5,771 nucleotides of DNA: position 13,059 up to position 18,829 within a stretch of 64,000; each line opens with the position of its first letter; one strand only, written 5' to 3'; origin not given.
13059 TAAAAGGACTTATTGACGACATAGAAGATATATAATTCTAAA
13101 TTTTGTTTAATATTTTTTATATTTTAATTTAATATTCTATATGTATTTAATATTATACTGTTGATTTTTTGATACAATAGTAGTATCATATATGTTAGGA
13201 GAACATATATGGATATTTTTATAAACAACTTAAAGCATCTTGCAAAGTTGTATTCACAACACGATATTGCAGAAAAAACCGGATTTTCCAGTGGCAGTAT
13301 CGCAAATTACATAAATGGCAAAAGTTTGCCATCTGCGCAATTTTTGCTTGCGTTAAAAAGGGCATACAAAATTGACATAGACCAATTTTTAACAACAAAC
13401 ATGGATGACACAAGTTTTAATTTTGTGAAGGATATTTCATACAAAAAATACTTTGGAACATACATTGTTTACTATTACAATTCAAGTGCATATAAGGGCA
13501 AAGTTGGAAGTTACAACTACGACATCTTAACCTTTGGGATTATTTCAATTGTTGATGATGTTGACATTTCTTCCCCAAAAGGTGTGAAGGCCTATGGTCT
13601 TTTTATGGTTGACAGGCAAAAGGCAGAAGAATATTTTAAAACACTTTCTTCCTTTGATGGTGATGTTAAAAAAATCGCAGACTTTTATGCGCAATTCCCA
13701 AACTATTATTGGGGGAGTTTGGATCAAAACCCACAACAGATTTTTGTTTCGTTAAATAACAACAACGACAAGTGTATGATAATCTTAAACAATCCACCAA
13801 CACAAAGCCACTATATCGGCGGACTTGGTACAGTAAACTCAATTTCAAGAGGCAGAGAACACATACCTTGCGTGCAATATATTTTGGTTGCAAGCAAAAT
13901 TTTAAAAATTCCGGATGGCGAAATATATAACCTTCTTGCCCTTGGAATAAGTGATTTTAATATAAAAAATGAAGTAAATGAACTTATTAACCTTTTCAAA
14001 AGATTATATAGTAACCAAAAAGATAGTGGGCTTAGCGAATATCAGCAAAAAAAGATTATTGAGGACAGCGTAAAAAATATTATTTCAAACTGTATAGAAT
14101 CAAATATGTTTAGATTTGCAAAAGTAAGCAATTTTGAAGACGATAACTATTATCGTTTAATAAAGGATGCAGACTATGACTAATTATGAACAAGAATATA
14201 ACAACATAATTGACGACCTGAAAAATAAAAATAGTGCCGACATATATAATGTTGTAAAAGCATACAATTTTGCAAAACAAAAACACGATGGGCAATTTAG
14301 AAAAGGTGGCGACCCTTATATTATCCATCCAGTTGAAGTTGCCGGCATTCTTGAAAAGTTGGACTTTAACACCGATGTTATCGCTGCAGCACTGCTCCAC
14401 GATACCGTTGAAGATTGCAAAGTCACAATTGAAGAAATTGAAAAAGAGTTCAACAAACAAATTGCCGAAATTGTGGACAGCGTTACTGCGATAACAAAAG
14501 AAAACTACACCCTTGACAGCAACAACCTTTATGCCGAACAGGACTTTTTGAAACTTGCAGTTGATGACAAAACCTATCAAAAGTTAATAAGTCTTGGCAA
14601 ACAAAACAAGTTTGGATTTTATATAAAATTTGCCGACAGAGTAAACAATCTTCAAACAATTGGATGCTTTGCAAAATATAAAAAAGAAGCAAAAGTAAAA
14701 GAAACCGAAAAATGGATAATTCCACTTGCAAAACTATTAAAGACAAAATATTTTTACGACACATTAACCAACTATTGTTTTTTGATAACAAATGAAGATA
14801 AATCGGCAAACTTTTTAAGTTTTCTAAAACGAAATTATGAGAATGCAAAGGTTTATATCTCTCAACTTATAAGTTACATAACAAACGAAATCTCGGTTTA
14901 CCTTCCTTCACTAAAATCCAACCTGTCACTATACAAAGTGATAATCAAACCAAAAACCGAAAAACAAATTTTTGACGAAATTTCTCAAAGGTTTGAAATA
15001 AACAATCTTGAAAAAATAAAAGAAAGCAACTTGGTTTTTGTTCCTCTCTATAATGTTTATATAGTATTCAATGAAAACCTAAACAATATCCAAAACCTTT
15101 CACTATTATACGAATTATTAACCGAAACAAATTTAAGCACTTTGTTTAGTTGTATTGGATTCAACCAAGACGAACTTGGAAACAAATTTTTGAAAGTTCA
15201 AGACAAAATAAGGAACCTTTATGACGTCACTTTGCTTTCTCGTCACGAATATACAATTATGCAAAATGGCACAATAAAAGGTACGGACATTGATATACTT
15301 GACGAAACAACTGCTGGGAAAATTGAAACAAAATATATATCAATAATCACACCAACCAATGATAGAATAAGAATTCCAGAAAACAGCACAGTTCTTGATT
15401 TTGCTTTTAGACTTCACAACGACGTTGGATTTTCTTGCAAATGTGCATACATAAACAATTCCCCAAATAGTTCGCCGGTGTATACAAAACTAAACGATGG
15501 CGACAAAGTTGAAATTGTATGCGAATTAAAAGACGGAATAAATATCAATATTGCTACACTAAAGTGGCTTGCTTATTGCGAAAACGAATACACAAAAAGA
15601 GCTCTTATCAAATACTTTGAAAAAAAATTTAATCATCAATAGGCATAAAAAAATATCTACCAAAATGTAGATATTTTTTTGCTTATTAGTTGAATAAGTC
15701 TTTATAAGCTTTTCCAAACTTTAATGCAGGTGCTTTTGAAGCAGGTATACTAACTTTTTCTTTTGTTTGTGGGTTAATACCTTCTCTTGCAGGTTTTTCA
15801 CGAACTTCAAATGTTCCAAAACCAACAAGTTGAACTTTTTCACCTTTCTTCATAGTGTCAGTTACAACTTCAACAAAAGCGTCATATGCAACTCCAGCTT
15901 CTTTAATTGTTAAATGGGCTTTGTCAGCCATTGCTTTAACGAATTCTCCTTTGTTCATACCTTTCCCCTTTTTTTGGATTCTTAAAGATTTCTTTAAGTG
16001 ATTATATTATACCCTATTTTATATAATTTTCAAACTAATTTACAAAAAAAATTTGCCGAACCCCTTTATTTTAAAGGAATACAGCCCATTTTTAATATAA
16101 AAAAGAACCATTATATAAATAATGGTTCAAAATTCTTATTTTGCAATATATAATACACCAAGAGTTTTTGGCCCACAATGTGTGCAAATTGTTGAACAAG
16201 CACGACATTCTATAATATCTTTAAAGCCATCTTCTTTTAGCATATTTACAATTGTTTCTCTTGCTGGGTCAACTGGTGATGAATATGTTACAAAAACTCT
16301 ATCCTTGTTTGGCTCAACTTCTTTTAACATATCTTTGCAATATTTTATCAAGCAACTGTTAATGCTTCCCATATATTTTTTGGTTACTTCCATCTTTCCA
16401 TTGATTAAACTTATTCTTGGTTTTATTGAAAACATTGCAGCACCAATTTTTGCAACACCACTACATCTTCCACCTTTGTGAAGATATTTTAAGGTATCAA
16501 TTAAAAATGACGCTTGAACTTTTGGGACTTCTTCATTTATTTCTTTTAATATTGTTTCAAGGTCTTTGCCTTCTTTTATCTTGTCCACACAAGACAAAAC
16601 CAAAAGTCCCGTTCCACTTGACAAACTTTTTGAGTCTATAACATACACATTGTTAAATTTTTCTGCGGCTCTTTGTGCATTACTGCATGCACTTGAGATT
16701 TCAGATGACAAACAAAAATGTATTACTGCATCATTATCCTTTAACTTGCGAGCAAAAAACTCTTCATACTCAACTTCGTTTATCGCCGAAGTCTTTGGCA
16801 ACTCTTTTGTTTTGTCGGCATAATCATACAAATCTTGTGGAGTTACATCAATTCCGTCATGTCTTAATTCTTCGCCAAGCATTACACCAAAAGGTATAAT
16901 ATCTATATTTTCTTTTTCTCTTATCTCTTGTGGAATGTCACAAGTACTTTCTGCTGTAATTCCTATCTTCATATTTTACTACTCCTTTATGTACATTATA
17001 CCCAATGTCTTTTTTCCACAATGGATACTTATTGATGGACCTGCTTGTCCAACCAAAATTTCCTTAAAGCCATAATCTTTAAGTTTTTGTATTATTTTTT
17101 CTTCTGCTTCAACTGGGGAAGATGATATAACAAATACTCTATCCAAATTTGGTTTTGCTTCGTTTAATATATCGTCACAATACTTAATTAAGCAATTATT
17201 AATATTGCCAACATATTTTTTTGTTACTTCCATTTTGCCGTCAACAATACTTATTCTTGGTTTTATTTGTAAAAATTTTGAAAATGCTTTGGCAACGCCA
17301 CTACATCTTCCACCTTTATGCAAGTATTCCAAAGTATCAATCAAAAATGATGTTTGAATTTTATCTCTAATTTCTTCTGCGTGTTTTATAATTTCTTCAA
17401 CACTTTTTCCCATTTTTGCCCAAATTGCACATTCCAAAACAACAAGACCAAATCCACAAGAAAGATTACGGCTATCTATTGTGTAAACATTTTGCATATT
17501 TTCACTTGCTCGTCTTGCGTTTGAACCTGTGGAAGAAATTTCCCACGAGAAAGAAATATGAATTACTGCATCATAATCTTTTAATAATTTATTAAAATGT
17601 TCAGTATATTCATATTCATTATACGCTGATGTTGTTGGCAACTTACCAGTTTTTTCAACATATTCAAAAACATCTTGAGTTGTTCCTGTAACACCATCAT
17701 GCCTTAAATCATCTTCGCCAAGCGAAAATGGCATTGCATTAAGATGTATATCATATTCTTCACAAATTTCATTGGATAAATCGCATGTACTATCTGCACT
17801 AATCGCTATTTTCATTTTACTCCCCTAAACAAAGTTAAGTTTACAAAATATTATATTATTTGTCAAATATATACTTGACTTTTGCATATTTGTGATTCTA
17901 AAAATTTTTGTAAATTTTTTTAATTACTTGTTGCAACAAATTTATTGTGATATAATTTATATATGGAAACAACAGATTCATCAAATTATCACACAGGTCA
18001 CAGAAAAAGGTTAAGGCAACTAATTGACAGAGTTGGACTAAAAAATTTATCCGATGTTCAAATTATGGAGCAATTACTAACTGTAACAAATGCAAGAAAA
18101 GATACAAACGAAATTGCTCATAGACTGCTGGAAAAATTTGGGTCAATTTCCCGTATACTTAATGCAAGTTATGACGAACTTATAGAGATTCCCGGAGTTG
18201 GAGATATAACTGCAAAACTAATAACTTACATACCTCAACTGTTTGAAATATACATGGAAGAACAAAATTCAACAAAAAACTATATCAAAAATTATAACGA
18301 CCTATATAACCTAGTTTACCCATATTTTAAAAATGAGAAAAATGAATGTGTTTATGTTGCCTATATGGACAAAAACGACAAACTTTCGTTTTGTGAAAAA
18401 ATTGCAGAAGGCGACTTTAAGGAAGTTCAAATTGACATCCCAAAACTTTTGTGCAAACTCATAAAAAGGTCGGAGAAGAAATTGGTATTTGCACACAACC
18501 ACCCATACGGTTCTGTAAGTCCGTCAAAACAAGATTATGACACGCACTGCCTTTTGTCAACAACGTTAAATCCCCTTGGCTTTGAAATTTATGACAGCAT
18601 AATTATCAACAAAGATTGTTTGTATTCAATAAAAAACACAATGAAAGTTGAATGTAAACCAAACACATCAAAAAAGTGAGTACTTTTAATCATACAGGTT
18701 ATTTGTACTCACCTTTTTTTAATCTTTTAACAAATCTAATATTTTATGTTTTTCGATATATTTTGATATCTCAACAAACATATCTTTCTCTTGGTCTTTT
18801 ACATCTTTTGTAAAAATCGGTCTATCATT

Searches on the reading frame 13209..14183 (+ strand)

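Call 89: search_protein_families(library=pfam, proteins=[window:13209-14183:+], max_evalue=0.00001)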
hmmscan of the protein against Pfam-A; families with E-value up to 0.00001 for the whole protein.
window:13209-14183:+ (324 aa): 2 families
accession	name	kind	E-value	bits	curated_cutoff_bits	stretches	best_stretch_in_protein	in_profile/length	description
PF01381.28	HTH_3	-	2.2e-07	31.2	23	1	13-60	8-55/55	Helix-turn-helix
PF12844.13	HTH_19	-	2.7e-07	30.8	30.2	1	4-63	3-61/64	Helix-turn-helix domain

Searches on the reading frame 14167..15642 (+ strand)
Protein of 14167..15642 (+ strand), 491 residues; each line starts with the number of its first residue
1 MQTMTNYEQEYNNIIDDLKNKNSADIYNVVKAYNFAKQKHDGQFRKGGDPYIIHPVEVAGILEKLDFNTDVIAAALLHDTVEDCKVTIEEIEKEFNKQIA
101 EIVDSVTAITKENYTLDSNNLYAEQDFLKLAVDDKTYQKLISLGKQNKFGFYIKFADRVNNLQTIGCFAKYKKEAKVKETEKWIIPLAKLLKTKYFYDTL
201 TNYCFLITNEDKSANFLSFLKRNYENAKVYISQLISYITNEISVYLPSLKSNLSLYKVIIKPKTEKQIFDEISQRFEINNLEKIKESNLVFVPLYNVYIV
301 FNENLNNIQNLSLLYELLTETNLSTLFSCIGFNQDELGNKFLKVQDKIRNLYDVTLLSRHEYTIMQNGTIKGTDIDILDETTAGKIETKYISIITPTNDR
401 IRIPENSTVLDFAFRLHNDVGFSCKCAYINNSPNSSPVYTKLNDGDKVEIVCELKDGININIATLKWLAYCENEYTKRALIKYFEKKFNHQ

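Call 89: search_protein_families(library=pfam, proteins=[window:14167-15642:+], max_evalue=0.00001)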
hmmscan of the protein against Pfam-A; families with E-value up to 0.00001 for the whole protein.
window:14167-15642:+ (491 aa): 3 families
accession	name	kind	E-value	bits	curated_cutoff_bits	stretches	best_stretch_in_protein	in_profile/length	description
PF13328.12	HD_4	-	1.6e-21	77.1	27.2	1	32-187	1-149/156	HD domain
PF02824.27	TGS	-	1.3e-10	41.6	22.2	1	391-451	1-59/60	TGS domain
PF01966.28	HD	-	5.4e-06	27.1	22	0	51-125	1-76/116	HD domain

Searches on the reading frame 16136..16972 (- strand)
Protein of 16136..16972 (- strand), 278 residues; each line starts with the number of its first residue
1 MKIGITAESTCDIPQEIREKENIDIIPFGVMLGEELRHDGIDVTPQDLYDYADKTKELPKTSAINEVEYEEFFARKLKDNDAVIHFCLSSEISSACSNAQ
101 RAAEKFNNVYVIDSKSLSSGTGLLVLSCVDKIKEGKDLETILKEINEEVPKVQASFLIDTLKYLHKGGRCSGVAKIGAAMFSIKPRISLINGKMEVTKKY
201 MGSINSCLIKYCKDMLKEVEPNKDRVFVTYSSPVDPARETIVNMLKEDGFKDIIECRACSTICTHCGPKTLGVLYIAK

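Call 89: search_protein_families(library=pfam, proteins=[window:16136-16972:-], max_evalue=0.00001)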
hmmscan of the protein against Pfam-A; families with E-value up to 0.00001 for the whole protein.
window:16136-16972:- (278 aa): 2 families
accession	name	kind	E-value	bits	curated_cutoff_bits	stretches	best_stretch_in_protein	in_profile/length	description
PF02645.21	DegV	-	3.3e-58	197.7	27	1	2-277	1-279/280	Uncharacterised protein, DegV family COG1307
PF13684.11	FakA-like_C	-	6.4e-06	26.1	23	0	79-218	45-165/216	Fatty acid kinase subunit A-like, C-terminal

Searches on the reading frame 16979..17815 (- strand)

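Call 89: search_protein_families(library=pfam, proteins=[window:16979-17815:-], max_evalue=0.00001)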
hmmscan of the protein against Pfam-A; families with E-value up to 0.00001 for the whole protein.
window:16979-17815:- (278 aa): 1 family
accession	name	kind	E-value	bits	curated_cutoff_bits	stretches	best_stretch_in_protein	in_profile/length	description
PF02645.21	DegV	-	4e-58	197.4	27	1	2-278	1-280/280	Uncharacterised protein, DegV family COG1307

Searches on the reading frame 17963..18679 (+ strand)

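Call 90: search_protein_families(library=pfam, proteins=[window:17963-18679:+], max_evalue=0.00001)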
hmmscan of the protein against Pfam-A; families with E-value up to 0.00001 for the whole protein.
window:17963-18679:+ (238 aa): 4 families
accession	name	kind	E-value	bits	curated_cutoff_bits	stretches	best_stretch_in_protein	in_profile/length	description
PF04002.20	RadC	-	1.2e-21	77.3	22.1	1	108-225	1-118/121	RadC-like JAB domain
PF12826.13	HHH_2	-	5.6e-07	30.1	27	1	50-88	14-52/64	Helix-hairpin-helix motif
PF14520.12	HHH_5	-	1.7e-06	28.8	27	1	50-87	13-51/57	Helix-hairpin-helix domain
PF20582.4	UPF0758_N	-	2.2e-06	28.1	27.1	1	17-83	10-75/77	UPF0758 N-terminal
